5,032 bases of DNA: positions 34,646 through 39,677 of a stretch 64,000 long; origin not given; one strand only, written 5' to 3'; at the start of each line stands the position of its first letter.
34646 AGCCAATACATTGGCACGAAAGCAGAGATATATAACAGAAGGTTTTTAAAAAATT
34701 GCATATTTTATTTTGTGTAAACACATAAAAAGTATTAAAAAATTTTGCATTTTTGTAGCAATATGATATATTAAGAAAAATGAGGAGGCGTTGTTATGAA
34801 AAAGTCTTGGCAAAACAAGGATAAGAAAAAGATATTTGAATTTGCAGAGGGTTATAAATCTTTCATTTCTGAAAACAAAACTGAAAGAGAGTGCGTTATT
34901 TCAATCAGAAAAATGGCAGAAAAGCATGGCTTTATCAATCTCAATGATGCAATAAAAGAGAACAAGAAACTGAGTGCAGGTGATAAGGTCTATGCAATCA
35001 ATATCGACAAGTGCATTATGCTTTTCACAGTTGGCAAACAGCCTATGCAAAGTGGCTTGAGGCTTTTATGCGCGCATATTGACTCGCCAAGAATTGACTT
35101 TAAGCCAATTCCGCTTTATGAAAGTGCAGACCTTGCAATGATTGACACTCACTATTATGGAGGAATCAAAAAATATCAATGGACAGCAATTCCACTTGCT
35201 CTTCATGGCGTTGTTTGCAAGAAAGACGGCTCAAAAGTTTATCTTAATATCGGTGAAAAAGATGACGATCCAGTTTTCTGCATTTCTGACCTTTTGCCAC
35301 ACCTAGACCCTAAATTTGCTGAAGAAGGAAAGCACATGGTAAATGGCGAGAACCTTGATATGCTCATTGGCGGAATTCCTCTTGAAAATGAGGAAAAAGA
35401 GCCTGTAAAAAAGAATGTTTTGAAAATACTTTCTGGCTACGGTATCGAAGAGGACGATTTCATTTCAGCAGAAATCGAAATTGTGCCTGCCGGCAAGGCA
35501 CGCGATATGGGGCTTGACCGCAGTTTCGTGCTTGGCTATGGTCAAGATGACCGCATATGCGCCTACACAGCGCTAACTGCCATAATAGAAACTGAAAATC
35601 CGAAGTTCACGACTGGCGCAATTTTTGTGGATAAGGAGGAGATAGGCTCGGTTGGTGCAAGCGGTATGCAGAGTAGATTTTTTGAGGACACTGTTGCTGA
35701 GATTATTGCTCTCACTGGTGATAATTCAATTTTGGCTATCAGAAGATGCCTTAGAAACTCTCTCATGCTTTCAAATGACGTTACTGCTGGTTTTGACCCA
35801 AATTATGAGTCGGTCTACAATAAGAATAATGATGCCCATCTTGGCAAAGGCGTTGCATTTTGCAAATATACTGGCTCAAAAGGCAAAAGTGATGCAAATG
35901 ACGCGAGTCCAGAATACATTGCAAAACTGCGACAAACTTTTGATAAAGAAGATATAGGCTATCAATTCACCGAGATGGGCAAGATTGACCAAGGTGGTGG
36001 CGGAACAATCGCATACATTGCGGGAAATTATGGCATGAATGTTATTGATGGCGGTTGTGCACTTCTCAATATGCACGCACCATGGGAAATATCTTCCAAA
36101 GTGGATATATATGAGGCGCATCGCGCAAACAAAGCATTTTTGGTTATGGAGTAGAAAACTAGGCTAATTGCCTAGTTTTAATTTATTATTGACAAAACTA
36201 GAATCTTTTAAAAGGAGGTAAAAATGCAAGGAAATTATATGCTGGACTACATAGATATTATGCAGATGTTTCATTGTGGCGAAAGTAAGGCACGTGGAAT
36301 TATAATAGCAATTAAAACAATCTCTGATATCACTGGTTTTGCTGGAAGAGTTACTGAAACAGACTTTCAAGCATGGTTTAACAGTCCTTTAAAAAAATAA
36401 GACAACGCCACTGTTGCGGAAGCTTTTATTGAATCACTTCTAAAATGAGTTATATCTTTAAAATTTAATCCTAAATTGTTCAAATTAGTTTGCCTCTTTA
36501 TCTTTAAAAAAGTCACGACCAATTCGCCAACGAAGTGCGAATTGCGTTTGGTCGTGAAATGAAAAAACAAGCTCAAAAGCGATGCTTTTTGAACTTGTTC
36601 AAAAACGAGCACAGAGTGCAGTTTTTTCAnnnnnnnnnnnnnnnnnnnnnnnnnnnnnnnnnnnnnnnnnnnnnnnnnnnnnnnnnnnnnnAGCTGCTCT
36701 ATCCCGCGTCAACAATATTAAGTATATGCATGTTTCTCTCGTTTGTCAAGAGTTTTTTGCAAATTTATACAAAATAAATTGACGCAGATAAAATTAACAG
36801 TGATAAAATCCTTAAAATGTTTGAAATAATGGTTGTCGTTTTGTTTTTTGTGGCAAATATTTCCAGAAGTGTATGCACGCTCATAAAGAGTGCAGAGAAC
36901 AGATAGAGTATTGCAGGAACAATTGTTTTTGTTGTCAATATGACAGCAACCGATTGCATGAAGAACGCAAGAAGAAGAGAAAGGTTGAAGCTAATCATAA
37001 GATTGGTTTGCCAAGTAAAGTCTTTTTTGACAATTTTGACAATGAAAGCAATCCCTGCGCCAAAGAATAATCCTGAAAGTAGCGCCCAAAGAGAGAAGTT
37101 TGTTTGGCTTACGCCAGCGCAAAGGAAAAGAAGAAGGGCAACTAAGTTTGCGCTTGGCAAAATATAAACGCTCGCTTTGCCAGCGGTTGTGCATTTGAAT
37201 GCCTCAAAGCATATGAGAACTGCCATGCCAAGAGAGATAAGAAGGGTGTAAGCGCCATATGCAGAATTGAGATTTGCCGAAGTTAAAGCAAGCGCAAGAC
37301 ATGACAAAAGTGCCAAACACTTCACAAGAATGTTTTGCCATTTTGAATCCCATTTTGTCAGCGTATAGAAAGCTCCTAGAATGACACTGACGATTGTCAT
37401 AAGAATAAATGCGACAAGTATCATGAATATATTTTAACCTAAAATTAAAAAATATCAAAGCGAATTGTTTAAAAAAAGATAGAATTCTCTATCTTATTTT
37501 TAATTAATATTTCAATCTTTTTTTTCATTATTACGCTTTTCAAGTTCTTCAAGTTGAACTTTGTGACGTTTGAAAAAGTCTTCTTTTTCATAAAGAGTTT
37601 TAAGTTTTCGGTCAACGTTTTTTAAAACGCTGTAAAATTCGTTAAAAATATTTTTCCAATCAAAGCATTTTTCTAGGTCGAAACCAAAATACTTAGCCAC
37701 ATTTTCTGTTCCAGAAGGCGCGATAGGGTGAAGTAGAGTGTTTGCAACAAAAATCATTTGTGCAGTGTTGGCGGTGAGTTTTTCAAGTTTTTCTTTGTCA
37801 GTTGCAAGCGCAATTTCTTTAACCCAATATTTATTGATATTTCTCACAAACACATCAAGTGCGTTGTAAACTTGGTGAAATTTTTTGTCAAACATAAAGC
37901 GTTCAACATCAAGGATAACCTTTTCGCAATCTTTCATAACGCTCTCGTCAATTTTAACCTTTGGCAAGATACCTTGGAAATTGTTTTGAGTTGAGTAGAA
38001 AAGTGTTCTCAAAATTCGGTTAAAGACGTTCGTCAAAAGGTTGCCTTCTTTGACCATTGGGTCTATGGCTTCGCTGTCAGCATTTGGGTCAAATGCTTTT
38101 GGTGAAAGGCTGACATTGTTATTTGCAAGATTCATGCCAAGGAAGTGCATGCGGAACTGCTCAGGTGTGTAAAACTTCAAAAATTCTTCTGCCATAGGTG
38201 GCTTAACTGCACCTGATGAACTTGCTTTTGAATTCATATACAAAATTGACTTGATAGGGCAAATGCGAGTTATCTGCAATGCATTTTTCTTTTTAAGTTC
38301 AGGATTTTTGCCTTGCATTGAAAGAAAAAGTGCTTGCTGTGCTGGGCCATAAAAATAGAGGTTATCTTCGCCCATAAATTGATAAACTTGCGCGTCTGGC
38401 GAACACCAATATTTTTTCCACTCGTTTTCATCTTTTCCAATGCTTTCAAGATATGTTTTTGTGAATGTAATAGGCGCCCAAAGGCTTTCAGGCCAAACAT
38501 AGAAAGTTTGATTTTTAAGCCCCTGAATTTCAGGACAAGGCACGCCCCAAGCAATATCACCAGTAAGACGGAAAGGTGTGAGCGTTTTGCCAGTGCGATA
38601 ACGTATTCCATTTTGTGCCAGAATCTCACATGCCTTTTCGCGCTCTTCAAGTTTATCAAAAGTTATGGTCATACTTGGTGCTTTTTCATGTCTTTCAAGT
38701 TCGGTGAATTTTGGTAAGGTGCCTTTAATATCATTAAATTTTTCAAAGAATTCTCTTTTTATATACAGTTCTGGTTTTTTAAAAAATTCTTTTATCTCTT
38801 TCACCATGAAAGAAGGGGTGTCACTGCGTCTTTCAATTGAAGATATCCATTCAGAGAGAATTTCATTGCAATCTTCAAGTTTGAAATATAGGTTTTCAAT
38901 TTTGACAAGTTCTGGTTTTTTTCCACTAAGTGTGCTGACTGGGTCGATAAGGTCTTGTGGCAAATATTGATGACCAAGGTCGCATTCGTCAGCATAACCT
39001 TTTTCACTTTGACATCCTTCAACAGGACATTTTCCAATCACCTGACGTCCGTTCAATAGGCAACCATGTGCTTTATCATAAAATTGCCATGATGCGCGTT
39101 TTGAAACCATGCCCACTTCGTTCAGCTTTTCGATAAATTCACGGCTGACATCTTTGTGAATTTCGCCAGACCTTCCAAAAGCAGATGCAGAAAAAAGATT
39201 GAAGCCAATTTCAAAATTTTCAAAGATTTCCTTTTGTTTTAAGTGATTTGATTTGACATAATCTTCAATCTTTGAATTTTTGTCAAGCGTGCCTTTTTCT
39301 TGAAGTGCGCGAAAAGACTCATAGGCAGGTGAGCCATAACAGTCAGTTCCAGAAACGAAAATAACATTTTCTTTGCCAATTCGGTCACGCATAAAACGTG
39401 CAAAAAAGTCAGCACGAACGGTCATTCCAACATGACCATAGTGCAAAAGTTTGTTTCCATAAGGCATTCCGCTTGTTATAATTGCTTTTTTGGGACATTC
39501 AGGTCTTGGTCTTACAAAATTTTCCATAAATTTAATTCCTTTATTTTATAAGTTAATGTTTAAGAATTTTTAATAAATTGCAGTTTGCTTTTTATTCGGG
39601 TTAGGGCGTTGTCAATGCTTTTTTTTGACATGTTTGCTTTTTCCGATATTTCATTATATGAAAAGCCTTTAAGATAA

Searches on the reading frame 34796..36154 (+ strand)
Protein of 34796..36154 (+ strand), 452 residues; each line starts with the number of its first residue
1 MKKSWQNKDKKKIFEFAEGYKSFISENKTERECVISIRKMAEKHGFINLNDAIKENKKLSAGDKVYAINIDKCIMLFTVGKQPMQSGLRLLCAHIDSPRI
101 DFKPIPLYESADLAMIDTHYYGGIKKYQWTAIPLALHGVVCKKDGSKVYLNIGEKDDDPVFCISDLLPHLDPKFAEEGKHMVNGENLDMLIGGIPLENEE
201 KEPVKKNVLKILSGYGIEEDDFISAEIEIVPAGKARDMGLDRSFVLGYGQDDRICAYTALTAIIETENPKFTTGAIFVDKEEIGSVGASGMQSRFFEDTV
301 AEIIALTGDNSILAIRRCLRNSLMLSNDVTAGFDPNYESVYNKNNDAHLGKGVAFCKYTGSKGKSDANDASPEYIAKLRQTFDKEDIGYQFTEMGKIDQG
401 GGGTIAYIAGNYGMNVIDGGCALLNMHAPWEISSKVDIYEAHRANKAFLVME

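Call 62: search_protein_families(library=pfam, proteins=[window:34796-36154:+], max_evalue=0.00001)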
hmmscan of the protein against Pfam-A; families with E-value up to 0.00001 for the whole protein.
window:34796-36154:+ (452 aa): 2 families
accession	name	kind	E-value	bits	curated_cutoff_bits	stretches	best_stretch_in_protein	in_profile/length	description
PF02127.20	Peptidase_M18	-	1.7e-81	274.7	24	1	23-448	1-431/432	Aminopeptidase I zinc metalloprotease (M18)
PF05343.19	Peptidase_M42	-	1.9e-06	27.6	23.2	0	240-294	123-179/292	M42 glutamyl aminopeptidase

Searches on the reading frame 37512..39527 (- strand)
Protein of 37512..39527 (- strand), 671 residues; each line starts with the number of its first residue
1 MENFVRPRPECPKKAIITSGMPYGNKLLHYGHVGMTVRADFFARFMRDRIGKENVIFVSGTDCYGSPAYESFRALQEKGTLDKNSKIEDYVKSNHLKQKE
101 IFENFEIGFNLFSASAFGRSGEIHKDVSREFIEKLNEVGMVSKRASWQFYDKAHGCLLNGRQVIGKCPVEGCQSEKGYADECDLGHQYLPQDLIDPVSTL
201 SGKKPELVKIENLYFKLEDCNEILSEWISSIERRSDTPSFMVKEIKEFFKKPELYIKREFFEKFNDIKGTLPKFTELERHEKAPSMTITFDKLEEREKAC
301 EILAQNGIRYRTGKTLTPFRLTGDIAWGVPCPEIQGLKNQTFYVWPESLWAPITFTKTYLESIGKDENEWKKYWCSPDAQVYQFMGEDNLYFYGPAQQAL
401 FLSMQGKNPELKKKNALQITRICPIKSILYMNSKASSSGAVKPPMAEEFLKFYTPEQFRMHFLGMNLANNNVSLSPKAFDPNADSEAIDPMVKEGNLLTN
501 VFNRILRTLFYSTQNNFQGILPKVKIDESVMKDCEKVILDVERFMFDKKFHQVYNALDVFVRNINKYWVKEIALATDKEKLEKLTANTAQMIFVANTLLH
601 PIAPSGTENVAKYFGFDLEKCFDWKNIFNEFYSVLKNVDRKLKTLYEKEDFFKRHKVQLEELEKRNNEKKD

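Call 62: search_protein_families(library=pfam, proteins=[window:37512-39527:-], max_evalue=0.00001)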
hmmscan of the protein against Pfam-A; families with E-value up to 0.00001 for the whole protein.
window:37512-39527:- (671 aa): 1 family
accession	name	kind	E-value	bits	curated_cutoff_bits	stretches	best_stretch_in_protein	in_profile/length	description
PF09334.17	tRNA-synt_1g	-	5.5e-62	210.2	20.1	2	16-251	2-220/391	tRNA synthetases class I (M)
